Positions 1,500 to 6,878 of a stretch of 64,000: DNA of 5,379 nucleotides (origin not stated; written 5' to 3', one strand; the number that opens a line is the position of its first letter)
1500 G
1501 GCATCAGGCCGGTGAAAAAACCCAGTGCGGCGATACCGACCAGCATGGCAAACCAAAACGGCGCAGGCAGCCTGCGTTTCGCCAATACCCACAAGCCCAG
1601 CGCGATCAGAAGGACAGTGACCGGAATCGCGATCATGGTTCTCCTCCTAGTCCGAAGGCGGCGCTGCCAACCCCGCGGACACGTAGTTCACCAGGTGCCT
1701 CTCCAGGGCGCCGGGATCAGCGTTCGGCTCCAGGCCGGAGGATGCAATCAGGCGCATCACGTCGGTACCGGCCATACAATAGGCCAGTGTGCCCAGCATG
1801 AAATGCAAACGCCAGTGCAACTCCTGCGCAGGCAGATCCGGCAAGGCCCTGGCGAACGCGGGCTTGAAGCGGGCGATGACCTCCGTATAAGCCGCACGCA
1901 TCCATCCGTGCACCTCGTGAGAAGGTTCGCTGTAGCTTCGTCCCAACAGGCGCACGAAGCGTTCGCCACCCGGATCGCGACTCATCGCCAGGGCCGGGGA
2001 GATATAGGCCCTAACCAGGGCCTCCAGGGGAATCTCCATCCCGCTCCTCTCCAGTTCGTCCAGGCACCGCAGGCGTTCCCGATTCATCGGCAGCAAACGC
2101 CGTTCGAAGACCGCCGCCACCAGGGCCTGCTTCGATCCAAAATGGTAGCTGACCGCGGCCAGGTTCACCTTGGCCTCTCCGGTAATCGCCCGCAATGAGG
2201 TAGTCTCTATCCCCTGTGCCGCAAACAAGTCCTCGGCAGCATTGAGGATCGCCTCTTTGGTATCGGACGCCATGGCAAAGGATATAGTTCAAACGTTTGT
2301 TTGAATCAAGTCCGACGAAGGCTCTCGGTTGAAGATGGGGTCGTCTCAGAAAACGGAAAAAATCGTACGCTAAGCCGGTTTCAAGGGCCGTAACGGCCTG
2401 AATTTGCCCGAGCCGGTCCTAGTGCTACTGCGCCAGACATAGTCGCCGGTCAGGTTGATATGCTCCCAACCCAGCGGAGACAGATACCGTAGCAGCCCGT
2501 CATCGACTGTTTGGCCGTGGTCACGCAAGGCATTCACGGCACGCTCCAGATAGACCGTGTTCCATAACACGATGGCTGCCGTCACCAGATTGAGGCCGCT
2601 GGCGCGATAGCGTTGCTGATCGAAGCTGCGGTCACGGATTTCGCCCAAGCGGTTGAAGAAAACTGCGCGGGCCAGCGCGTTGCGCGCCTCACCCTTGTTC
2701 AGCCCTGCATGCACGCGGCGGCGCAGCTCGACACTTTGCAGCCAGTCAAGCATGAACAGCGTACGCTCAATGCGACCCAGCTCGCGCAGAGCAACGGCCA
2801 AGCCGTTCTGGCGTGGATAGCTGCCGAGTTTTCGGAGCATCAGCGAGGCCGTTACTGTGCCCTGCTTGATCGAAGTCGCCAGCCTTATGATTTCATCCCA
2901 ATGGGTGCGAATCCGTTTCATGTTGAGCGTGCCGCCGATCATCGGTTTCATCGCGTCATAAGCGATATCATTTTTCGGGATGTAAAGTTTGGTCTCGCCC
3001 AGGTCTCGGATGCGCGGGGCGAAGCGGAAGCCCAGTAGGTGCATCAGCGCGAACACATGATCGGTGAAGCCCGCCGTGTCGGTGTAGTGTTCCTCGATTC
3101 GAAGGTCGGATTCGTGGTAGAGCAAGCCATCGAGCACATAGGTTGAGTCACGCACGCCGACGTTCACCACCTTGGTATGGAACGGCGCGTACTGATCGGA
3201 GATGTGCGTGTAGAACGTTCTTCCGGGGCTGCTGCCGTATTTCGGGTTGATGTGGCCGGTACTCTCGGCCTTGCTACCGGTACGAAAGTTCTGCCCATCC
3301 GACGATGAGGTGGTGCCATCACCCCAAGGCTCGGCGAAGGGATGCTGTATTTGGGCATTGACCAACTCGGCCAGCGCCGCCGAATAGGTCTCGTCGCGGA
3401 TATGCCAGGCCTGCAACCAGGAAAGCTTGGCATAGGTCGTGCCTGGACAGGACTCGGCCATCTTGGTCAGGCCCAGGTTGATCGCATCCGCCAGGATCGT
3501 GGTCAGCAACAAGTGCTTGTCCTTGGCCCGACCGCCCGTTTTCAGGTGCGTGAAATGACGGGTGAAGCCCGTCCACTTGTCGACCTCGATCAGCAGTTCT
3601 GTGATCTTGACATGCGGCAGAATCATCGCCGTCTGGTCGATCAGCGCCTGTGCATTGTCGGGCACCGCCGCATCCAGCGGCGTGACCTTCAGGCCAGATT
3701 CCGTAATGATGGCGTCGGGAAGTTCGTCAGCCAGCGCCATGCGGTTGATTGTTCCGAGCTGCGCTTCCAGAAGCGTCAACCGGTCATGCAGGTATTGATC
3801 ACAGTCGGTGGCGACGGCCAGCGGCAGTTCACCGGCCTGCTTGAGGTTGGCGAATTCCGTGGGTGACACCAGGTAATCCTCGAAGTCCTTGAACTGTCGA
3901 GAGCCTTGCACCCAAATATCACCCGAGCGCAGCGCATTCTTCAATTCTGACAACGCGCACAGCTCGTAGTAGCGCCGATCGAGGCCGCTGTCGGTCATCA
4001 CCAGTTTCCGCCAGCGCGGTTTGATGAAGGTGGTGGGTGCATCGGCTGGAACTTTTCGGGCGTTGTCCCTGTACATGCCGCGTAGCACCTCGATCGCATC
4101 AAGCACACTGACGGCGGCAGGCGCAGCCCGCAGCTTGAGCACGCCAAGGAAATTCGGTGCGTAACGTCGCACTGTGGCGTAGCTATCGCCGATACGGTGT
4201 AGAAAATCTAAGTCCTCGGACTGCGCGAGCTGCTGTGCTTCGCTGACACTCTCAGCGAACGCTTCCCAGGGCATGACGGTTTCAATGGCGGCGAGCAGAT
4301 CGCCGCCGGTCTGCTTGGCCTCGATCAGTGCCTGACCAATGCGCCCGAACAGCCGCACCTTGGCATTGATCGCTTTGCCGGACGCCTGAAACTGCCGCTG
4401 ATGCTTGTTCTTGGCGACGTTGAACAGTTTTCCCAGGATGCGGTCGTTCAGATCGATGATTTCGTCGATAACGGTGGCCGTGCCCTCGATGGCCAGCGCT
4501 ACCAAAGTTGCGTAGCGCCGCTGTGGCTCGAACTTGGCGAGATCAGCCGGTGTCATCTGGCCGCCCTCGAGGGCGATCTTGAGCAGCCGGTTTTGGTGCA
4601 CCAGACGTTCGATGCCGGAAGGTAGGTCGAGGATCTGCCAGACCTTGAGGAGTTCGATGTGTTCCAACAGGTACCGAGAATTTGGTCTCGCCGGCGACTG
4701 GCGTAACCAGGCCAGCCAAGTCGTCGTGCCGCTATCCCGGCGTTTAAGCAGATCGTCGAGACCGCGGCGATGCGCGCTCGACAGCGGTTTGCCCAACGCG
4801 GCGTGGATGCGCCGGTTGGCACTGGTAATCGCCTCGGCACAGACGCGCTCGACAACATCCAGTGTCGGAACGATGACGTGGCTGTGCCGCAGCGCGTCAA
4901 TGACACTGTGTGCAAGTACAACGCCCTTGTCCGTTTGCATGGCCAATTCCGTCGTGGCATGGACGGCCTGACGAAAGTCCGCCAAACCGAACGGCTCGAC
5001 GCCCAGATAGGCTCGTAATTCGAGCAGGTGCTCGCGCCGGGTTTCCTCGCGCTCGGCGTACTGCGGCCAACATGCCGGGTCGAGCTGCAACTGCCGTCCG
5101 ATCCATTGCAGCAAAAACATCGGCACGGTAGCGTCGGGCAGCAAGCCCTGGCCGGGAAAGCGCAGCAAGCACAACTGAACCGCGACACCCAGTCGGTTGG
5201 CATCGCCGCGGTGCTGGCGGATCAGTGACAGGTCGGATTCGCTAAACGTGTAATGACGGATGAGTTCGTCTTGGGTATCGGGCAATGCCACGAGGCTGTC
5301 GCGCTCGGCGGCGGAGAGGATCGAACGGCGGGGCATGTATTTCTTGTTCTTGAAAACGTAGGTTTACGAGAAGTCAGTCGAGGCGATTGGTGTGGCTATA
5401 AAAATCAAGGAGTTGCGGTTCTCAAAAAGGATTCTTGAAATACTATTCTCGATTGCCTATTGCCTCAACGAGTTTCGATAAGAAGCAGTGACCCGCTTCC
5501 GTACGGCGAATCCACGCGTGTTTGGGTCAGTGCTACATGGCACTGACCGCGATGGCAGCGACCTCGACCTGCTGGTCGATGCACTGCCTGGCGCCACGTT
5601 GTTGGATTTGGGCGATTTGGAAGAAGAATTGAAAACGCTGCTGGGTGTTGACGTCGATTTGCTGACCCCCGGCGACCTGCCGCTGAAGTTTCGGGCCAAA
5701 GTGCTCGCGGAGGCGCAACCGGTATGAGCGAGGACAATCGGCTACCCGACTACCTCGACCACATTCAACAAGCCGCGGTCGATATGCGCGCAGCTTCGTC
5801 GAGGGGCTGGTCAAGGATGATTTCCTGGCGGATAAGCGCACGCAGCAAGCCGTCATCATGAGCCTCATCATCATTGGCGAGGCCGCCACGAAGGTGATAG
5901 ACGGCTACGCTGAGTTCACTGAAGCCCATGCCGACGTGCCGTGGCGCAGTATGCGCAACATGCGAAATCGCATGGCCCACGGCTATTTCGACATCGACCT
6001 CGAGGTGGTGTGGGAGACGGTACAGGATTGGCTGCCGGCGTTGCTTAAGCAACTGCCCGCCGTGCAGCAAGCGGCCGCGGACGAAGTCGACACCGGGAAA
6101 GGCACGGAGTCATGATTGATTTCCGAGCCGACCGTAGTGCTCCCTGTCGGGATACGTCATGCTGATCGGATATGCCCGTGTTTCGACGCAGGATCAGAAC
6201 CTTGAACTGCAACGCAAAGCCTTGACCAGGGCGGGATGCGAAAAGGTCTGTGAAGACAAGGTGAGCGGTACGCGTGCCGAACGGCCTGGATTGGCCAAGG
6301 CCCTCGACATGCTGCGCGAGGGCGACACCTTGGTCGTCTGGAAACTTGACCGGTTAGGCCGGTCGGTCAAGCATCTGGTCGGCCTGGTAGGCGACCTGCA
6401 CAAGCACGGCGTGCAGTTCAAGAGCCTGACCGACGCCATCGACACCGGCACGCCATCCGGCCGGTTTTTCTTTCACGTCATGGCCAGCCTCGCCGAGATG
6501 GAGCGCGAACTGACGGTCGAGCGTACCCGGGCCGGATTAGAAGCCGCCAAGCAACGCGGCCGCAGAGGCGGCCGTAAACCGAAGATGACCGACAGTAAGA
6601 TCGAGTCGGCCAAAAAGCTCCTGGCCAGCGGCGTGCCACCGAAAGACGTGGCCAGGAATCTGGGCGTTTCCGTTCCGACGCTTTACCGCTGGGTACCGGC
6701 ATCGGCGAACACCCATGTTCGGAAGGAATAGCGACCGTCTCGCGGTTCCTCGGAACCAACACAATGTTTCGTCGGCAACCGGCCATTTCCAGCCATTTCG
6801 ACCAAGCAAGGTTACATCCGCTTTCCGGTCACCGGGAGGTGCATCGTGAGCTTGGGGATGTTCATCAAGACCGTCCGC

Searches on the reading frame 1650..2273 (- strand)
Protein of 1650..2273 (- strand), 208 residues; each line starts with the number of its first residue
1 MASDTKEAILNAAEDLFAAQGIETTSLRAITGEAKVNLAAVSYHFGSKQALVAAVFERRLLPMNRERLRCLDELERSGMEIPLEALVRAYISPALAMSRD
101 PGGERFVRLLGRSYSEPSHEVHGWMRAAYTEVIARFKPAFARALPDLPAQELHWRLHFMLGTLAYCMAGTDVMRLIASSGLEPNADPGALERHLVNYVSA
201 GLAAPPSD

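Call 4: search_protein_families(library=pfam, proteins=[window:1650-2273:-], max_evalue=0.01)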
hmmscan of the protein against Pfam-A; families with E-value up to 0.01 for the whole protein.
window:1650-2273:- (208 aa): 2 families
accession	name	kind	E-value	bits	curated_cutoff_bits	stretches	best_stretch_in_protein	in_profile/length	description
PF17939.6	TetR_C_30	-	1.9e-33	115.6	26.3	1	88-201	1-115/115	Tetracyclin repressor-like, C-terminal domain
PF00440.29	TetR_N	-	8.5e-13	48.3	24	1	9-55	1-47/47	Bacterial regulatory proteins, tetR family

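Call 6: search_protein_families(library=ncbifam, proteins=[window:1650-2273:-], max_evalue=0.01)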
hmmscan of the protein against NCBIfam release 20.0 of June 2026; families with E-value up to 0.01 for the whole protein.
window:1650-2273:- (208 aa): 16 families
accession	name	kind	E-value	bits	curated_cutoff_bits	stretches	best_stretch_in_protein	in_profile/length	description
NF053516.1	TranRepPrsAVib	equivalog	1.1e-47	162.6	300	1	3-205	5-208/208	TetR family transcriptional repressor PsrA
NF037937.1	septum_RefZ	equivalog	3.5e-13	49.9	180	1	6-56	1-51/195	forespore capture DNA-binding protein RefZ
NF041196.1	ScbR_bind_reg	equivalog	1.2e-11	45.2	150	1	2-113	4-110/191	ScbR family autoregulator-binding transcription factor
TIGR03613.1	RutR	equivalog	6.8e-09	35.9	368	1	4-101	8-98/202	pyrimidine utilization regulatory protein R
NF051852.1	efflux_TF_MtrR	exception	1.2e-08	35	280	1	2-62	8-68/205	multidrug efflux system transcriptional repressor MtrR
NF007949.0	PRK10668.1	equivalog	2.7e-07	30.3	271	1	2-58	9-65/216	multidrug efflux transporter transcriptional repressor AcrR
NF011584.0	PRK15008.1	equivalog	3.9e-07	30.1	230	1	3-100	17-107/212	HTH-type transcriptional regulator RutR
TIGR03384.1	betaine_BetI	equivalog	1.4e-06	28.1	201.3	1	5-73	9-77/189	choline-binding transcriptional repressor BetI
NF050111.1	TransRegSACE7040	equivalog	1e-05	25.5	250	1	6-162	3-151/186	SACE_7040 family transcriptional regulator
NF007430.0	PRK09975.1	equivalog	1.2e-05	24.5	274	1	3-60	10-67/220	acrEF/envCD operon transcriptional regulator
NF011572.0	PRK14996.1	equivalog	1.4e-05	25.1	144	1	5-58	9-62/192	TetR family transcriptional regulator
NF008587.1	PRK11552.1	equivalog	2e-05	24.4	365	1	5-54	8-56/213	transcriptional regulator CecR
NF001978.0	PRK00767.1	equivalog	4.1e-05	23.5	118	1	6-89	11-93/197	transcriptional regulator BetI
NF000040.3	Tn10_TetC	equivalog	0.00029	21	425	1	5-61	14-70/197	tetracyline resistance-associated transcriptional repressor TetC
TIGR03968.1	mycofact_TetR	equivalog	0.0013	18.4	224.9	1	3-66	8-71/190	mycofactocin system transcriptional regulator MftR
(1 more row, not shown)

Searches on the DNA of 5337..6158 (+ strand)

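Call 56: search_dna_similar(query=window:5337-6158:+, collection=plasmids, mode=distant, max_rows=12, rows=spread)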
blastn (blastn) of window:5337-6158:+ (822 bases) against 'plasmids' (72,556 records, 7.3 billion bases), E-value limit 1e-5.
Records with a match: 1588; places in all: 1637; records where one place covers at least 80% of the query: 869.
Best place of each record, by identity: 80-90% 1485; 60-80% 103.
By first word of the organism name: Klebsiella 756; Enterobacter 408; Citrobacter 136; Escherichia 59; Raoultella 40; Serratia 31; Aeromonas 29; Salmonella 26; Pseudomonas 18; Leclercia 16; and 36 more.
By predicted mobility (MOB-suite, as given by PLSDB): conjugative 1009; non-mobilizable 367; mobilizable 212.
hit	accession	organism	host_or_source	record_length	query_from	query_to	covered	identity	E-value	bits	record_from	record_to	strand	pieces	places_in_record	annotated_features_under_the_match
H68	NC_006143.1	Aeromonas caviae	-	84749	4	779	94%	83.4%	0e+0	816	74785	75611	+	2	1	DUF86 domain-containing protein | nucleotidyltransferase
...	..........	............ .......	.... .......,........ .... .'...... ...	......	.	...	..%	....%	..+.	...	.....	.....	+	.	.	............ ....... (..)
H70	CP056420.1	Klebsiella oxytoca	culture,Wastewater effluent sample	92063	4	750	91%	84.0%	0e+0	805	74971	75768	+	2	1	DUF86 domain-containing protein | nucleotidyltransferase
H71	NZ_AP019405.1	Klebsiella pneumoniae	Homo sapiens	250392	7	750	91%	83.8%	0e+0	795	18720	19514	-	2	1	DUF86 domain-containing protein | nucleotidyltransferase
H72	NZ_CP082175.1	Raoultella planticola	-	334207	67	750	83%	85.3%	0e+0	782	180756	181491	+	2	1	DUF86 domain-containing protein | nucleotidyltransferase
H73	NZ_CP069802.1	Citrobacter sp. B72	cell culture,water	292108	67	750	83%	85.3%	0e+0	782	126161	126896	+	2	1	DUF86 domain-containing protein | nucleotidyltransferase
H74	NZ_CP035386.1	Enterobacter hormaechei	Homo sapiens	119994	96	750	80%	85.7%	0e+0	761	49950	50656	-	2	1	DUF86 domain-containing protein | nucleotidyltransferase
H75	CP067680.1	Klebsiella pneumoniae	Homo sapiens,urine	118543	96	750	80%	85.7%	0e+0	761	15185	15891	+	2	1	DUF86 domain-containing protein | nucleotidyltransferase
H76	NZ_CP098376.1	Klebsiella pneumoniae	Homo sapiens,sputum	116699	96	750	80%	85.7%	0e+0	761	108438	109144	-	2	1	DUF86 domain-containing protein | nucleotidyltransferase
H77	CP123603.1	Enterobacter hormaechei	Bacterial cell culture,Blattella ...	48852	96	750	80%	85.7%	0e+0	761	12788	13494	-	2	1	DUF86 domain-containing protein | nucleotidyltransferase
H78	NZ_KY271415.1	Klebsiella pneumoniae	-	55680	96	344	30%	86.1%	9e-57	299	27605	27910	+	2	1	nucleotidyltransferase domain-containing protein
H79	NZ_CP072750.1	Thiothrix fructosivorans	cell culture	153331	65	117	6%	84.9%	3e-6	61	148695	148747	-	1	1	none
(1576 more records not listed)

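Call 57: get_annotated_region(hit=H68, flank=4500)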
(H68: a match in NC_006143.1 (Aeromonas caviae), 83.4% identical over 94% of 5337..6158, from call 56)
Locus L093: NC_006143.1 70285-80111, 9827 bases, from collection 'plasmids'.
description: Aeromonas caviae plasmid pFBAOT6, complete sequence
organism: Aeromonas caviae (NCBI taxid 648)
taxonomy: Bacteria; Pseudomonadota; Gammaproteobacteria; Aeromonadales; Aeromonadaceae; Aeromonas; Aeromonas caviae
host: -; source: -; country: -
typing (MOB-suite, as given by PLSDB): conjugative; replicon IncU; relaxase MOBP; mating-pair formation MPF_T
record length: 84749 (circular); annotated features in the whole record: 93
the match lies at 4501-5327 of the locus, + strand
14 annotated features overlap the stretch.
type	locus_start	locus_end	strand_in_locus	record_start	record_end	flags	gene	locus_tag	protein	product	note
CDS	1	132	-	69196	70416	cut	-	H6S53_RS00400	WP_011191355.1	TrbI/VirB10 family protein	-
CDS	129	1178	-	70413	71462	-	trbG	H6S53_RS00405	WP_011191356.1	P-type conjugative transfer protein TrbG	GO:0009291 - unidirectional conjugation [Evidence IEA]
CDS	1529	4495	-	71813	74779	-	-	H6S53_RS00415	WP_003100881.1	Tn3-like element ISPa38 family transposase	GO:0006313 - DNA transposition [Evidence IEA]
CDS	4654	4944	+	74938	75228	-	-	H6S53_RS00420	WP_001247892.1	nucleotidyltransferase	-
CDS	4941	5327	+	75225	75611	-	-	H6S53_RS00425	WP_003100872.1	DUF86 domain-containing protein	-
CDS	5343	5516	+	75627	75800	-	-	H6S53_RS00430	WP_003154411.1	hypothetical protein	-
CDS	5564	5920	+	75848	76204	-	-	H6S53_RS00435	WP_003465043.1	cupin domain-containing protein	-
CDS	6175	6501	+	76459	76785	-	-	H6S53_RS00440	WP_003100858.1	hypothetical protein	-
CDS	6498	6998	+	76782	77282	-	-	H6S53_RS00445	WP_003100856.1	hypothetical protein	-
CDS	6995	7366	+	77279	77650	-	-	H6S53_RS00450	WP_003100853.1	hypothetical protein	-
CDS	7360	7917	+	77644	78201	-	-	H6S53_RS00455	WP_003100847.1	recombinase family protein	GO:0006310 - DNA recombination [Evidence IEA]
CDS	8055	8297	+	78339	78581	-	-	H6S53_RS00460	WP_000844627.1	transposase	-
CDS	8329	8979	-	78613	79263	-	tetR(A)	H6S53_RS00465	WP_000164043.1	tetracycline resistance transcriptional repressor TetR(A)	-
predicted_resistance_gene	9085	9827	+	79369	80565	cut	tet(A)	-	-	tetracycline efflux MFS transporter Tet(A)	predicted by amrfinderplus; class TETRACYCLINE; identity 100.0%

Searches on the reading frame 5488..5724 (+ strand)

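Call 36: search_protein_families(library=pfam, proteins=[window:5488-5724:+], max_evalue=0.01)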
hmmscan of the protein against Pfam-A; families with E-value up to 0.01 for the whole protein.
window:5488-5724:+ (79 aa): 3 families
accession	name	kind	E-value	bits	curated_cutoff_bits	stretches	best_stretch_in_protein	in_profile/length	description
PF01909.29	NTP_transf_2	-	1.7e-08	35.1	21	1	10-73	18-86/93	Nucleotidyltransferase domain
PF18765.7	Polbeta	-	6.1e-08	33.2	26.9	1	11-76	18-84/93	Polymerase beta, Nucleotidyltransferase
PF16320.10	Ribosomal_L12_N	-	0.0071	16.5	25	1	28-55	4-31/48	Ribosomal protein L7/L12 dimerisation domain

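Call 55: search_protein_families(library=padloc, proteins=[window:5488-5724:+], max_evalue=0.001)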
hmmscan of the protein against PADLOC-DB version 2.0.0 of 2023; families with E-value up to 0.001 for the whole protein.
window:5488-5724:+ (79 aa): 4 families
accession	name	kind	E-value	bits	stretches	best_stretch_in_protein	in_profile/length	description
PDLC04904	PDC-S09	-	1.5e-22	77.8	1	2-78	21-97/104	-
PDLC04902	PDC-S09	-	1.6e-21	74.5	1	2-78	17-94/97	-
PDLC04906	PDC-S09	-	1.7e-11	42.3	1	3-77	21-96/98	-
PDLC04905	PDC-S09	-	1.7e-10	39.2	1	4-78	19-97/101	-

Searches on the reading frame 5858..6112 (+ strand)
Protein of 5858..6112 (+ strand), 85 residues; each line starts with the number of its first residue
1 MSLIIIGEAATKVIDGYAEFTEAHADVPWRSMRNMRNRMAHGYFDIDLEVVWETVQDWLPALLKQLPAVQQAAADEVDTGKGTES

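Call 36: search_protein_families(library=pfam, proteins=[window:5858-6112:+], max_evalue=0.01)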
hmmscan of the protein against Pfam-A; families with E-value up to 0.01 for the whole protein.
window:5858-6112:+ (85 aa): 1 family
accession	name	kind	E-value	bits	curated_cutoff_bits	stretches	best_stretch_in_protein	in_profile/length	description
PF01934.22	HepT-like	-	2.9e-17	62.9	23.5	1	1-67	32-118/120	Ribonuclease HepT-like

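Call 55: search_protein_families(library=padloc, proteins=[window:5858-6112:+], max_evalue=0.001)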
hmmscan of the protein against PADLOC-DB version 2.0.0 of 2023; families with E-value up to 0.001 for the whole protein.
window:5858-6112:+ (85 aa): 0 families

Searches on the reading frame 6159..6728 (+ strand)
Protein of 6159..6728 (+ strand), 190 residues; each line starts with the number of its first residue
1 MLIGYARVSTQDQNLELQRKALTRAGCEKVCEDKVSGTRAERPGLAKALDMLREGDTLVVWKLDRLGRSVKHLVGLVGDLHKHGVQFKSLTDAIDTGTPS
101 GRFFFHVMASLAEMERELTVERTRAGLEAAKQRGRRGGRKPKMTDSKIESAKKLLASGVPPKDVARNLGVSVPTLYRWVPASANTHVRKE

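Call 4: search_protein_families(library=pfam, proteins=[window:6159-6728:+], max_evalue=0.01)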
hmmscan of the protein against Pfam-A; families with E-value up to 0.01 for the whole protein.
window:6159-6728:+ (190 aa): 8 families
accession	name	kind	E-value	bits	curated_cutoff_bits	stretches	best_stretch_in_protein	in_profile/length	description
PF00239.26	Resolvase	-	1.6e-49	168.1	23.3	1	3-135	2-144/145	Resolvase, N terminal domain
PF02796.21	HTH_7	-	1.7e-09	38.1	23.8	1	138-181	1-44/45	Helix-turn-helix domain of resolvase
PF13384.12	HTH_23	-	1.9e-06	27.9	24.6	1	153-179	12-38/50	Homeodomain-like domain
PF13551.12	HTH_29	-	2.1e-05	25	28.1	1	154-179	7-33/64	Winged helix-turn helix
PF01527.26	HTH_Tnp_1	-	0.00011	22.8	24.1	1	147-180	12-45/75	Transposase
PF13565.12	HTH_32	-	0.0019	19.2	33.7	1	122-178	8-72/73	Homeodomain-like domain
PF13518.12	HTH_28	-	0.0037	17.8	25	0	154-179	8-33/52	Helix-turn-helix domain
PF12728.13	HTH_17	-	0.0092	16.7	27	0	161-179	4-22/51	Helix-turn-helix domain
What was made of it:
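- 6159..6731 (+): tnpR, serine resolvase, 190 aa. PF00239, E 2e-49, plus HTH_7 (call 4).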

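Call 6: search_protein_families(library=ncbifam, proteins=[window:6159-6728:+], max_evalue=0.01)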
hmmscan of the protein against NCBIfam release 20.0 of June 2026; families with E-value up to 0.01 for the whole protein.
window:6159-6728:+ (190 aa): 9 families
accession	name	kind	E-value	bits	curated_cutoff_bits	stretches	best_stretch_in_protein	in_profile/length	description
NF041201.1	recomb_XisF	equivalog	1.7e-26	93.2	375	1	3-135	2-141/465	fdxN element excision recombinase XisF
NF047343.1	SCCmet_CcrB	equivalog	3.4e-15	55.7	900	1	32-153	51-174/542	cassette chromosome recombinase CcrB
NF009949.0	PRK13413.1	equivalog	3.5e-15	56.2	272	1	1-182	1-196/203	master DNA invertase Mpi family serine-type recombinase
NF047347.1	SCCmet_CcrC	equivalog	3.3e-11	42.4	900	1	27-134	43-153/558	cassette chromosome recombinase CcrC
NF047344.1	SCCmet_CcrA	equivalog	1.6e-09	37.4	700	1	3-134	5-146/442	cassette chromosome recombinase CcrA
NF033518.0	transpos_IS607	equivalog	1.2e-06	28.3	110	1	3-71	57-135/187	IS607 family transposase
NF049883.1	resolv_YneB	equivalog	2.8e-06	26.9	175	1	5-137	5-149/211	YneB family resolvase-like protein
NF033545.0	transpos_IS630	equivalog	0.0006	19.3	100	0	152-179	6-33/299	IS630 family transposase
TIGR01784.1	T_den_put_tspse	subfamily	0.0018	18.2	52.1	1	116-172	215-267/273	Rpn family recombination-promoting nuclease/putative transposase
